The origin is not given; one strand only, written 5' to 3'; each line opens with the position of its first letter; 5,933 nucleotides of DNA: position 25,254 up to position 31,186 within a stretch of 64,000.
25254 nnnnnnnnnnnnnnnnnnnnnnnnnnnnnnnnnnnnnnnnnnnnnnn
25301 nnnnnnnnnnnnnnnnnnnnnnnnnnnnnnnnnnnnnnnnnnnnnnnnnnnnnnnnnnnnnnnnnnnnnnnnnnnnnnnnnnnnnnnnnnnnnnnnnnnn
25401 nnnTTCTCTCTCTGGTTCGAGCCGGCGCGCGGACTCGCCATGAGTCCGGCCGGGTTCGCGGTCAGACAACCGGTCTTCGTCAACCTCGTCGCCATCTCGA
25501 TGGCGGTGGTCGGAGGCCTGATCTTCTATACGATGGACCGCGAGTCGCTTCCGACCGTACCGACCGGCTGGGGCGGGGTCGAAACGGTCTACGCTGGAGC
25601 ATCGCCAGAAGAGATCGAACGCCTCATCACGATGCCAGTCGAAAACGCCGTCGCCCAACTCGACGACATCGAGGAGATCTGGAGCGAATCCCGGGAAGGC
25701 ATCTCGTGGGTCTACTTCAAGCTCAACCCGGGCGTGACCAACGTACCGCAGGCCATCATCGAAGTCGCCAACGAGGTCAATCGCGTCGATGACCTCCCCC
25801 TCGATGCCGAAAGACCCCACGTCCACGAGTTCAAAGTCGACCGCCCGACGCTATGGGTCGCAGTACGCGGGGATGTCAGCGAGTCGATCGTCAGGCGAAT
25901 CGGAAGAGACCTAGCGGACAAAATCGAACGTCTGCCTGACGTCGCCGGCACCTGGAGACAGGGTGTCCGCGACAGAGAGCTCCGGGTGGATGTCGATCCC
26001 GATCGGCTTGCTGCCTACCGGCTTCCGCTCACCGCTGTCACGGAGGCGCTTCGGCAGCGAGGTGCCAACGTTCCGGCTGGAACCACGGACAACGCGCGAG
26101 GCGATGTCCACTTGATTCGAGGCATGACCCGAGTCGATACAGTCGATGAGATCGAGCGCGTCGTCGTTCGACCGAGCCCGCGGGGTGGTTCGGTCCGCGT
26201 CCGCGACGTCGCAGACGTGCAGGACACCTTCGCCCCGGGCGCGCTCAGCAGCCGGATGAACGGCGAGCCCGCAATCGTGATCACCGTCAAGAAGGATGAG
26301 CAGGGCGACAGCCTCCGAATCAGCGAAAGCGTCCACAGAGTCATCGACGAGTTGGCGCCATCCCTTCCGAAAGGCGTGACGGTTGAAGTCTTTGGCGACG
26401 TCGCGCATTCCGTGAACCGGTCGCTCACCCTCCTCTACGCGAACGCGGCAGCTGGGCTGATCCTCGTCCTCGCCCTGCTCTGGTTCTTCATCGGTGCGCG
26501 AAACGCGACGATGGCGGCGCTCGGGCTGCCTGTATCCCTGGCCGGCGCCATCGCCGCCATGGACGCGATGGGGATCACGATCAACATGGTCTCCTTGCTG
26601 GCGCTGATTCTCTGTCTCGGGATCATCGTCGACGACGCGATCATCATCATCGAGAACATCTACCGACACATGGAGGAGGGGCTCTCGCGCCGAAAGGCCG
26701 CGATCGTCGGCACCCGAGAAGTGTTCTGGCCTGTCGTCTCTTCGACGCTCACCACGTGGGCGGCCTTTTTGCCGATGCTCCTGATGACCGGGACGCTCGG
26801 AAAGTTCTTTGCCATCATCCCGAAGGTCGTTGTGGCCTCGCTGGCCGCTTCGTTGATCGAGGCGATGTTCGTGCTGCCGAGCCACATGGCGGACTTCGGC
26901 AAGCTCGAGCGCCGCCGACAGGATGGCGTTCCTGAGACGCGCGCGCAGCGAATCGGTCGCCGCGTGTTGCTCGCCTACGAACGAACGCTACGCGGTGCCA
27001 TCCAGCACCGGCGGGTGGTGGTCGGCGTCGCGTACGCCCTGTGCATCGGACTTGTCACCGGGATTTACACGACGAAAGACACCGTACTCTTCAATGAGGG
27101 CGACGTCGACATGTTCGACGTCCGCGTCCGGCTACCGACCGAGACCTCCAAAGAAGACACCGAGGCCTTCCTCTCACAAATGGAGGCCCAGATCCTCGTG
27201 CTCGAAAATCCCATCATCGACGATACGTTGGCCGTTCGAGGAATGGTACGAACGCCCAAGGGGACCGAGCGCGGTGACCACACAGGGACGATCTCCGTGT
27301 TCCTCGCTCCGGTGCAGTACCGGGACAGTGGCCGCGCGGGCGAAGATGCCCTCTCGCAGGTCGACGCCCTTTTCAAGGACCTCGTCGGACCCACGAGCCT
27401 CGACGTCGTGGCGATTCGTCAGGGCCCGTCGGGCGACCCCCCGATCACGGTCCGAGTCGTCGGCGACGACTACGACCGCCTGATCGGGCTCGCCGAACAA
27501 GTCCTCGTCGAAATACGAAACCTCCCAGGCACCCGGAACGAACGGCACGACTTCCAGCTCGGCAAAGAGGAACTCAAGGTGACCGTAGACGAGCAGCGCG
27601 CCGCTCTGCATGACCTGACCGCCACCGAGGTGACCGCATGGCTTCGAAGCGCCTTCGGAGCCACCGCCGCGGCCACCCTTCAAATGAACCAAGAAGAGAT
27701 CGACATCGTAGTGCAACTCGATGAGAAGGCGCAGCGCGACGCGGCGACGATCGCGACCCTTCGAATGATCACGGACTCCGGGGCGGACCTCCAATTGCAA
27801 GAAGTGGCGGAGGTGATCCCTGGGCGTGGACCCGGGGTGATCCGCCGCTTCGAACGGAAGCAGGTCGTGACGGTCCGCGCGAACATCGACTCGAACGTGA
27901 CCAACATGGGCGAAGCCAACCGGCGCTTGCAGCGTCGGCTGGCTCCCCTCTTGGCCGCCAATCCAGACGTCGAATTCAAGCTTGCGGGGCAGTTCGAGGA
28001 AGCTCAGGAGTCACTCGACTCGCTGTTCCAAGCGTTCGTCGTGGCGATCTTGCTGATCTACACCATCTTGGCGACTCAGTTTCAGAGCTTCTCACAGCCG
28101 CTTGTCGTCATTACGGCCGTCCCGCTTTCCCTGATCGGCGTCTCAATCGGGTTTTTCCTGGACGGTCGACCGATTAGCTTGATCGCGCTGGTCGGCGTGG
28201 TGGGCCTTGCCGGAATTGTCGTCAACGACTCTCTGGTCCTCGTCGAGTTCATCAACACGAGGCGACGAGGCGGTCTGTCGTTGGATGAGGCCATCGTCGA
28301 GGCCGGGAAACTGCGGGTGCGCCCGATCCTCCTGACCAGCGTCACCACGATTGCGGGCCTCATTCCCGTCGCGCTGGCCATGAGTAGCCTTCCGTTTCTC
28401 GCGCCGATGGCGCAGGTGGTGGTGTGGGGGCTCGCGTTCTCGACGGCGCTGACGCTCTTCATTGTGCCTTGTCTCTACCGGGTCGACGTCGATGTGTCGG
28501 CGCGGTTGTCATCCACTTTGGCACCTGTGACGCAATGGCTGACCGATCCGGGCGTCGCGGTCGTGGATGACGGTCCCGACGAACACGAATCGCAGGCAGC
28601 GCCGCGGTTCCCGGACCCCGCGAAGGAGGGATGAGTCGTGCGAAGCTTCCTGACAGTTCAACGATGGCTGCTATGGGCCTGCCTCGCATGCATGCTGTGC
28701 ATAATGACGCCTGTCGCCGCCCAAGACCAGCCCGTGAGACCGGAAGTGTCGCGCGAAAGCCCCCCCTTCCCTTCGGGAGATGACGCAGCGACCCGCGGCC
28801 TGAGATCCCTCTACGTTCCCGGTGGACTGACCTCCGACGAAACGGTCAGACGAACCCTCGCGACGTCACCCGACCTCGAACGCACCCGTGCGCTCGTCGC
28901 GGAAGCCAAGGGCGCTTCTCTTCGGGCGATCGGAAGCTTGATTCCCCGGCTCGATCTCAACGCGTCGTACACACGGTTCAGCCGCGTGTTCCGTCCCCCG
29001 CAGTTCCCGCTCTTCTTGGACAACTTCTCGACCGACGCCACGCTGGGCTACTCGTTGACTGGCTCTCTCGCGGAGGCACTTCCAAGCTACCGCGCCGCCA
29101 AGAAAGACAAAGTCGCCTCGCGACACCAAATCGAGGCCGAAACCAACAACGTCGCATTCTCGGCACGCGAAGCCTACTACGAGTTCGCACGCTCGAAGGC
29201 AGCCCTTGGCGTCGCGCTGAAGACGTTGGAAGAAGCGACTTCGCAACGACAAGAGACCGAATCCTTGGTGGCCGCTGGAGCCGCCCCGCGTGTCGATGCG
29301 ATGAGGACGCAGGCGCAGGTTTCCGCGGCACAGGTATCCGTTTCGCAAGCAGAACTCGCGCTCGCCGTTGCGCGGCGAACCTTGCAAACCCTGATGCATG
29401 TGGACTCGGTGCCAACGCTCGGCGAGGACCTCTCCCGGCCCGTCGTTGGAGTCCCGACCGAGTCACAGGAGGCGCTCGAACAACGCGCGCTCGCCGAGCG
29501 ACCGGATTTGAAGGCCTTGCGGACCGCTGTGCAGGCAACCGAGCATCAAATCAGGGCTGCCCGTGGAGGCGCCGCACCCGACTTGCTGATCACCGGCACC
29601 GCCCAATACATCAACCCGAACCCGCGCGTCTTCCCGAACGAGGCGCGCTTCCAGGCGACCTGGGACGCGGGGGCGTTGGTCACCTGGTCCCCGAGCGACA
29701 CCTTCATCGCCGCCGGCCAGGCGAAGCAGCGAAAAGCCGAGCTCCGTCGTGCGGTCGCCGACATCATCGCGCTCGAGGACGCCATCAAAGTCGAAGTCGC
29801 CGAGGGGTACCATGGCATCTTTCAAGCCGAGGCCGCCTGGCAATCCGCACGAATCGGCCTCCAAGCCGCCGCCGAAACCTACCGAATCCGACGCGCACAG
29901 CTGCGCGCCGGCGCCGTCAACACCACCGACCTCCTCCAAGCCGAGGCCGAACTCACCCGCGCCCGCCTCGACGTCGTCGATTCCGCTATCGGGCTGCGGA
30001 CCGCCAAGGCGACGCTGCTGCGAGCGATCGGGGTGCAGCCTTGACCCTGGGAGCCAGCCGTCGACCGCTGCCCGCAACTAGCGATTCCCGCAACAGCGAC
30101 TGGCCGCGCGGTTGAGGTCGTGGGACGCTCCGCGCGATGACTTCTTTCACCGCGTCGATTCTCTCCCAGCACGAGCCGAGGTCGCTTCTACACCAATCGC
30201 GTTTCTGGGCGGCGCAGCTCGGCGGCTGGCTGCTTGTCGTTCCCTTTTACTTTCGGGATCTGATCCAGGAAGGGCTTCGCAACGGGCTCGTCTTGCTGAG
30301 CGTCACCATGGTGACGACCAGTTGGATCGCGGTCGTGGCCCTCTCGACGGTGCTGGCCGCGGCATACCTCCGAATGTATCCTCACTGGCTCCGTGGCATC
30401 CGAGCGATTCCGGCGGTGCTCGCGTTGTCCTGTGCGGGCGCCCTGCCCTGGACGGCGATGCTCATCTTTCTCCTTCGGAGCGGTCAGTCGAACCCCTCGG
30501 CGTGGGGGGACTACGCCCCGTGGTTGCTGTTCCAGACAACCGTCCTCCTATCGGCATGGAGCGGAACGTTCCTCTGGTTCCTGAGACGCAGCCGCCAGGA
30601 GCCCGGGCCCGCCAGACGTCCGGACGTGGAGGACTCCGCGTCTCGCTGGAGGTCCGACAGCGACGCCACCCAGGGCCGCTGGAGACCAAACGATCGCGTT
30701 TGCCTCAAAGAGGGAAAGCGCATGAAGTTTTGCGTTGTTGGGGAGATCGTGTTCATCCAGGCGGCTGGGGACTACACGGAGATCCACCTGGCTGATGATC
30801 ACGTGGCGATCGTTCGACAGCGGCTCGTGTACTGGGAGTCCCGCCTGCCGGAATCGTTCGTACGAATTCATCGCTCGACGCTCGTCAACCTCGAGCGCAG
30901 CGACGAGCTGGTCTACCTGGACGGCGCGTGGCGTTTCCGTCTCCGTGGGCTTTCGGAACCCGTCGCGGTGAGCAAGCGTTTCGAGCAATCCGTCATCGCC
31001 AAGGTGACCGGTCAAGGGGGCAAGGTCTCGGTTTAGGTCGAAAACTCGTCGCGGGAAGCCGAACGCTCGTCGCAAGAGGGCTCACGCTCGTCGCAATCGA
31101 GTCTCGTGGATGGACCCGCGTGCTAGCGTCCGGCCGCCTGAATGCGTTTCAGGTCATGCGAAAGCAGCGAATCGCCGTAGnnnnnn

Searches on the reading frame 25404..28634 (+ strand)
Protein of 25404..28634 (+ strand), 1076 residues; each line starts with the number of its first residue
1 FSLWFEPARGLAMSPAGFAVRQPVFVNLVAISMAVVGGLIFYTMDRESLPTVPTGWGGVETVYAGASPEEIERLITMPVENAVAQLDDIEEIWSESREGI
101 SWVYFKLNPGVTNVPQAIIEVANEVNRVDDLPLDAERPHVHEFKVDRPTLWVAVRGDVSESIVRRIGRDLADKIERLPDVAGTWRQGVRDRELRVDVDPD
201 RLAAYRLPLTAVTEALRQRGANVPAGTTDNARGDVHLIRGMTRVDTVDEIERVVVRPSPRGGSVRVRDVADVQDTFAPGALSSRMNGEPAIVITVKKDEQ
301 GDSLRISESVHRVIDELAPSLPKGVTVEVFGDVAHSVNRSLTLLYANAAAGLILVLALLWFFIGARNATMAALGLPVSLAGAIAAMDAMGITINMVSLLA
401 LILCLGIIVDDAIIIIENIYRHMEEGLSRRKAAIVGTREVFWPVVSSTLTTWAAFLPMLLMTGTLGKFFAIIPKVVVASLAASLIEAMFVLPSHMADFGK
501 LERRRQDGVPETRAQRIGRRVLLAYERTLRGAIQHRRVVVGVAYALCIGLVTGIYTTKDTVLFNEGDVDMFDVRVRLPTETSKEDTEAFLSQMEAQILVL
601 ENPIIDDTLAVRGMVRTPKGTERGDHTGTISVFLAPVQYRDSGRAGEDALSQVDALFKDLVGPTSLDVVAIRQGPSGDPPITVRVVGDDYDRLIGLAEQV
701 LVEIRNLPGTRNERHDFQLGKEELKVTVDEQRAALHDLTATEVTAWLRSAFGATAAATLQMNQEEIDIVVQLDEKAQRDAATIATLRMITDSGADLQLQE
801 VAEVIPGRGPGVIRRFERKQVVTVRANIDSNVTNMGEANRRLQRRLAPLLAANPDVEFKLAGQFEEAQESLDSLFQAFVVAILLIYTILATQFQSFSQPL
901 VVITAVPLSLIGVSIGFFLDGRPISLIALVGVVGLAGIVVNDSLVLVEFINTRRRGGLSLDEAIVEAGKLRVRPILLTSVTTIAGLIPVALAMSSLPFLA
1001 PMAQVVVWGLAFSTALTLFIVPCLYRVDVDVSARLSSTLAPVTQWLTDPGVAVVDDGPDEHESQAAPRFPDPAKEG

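Call 103: search_protein_families(library=pfam, proteins=[window:25404-28634:+], max_evalue=0.0001)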
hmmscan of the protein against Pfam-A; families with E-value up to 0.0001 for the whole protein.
window:25404-28634:+ (1076 aa): 2 families
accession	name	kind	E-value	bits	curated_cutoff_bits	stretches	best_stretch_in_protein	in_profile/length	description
PF00873.25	ACR_tran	-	5.5e-188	627.3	28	1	17-1027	3-1019/1021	AcrB/AcrD/AcrF family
PF03176.21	MMPL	-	1.4e-07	31.3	20.5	1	269-502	64-310/333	MMPL family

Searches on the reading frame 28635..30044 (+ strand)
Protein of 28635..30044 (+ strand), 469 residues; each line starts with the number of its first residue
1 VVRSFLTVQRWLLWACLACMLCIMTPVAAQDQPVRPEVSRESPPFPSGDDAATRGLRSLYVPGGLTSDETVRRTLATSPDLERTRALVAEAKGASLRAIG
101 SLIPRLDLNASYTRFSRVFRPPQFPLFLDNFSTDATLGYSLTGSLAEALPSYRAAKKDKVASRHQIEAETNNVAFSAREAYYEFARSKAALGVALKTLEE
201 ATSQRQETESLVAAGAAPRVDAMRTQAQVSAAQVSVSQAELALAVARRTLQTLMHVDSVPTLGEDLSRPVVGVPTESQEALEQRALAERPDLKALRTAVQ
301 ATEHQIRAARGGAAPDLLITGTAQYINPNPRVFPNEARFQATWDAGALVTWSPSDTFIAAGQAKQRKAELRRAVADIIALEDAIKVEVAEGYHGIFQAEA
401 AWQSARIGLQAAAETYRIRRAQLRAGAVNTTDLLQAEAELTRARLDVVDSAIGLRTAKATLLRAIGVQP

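Call 11: search_protein_families(library=pfam, proteins=[window:28635-30044:+], max_evalue=0.001)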
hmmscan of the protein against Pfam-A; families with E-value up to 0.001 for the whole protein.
window:28635-30044:+ (469 aa): 1 family
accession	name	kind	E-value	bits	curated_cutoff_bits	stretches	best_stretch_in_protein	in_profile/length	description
PF02321.23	OEP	-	3.1e-38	131.9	22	2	279-466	2-187/187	Outer membrane efflux protein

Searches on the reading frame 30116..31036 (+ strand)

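Call 11: search_protein_families(library=pfam, proteins=[window:30116-31036:+], max_evalue=0.001)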
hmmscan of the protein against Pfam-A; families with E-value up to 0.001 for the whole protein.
window:30116-31036:+ (306 aa): 1 family
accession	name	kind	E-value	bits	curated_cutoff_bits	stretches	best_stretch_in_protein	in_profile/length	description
PF04397.21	LytTR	-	3.8e-14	53.1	22.6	1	203-291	3-91/98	LytTr DNA-binding domain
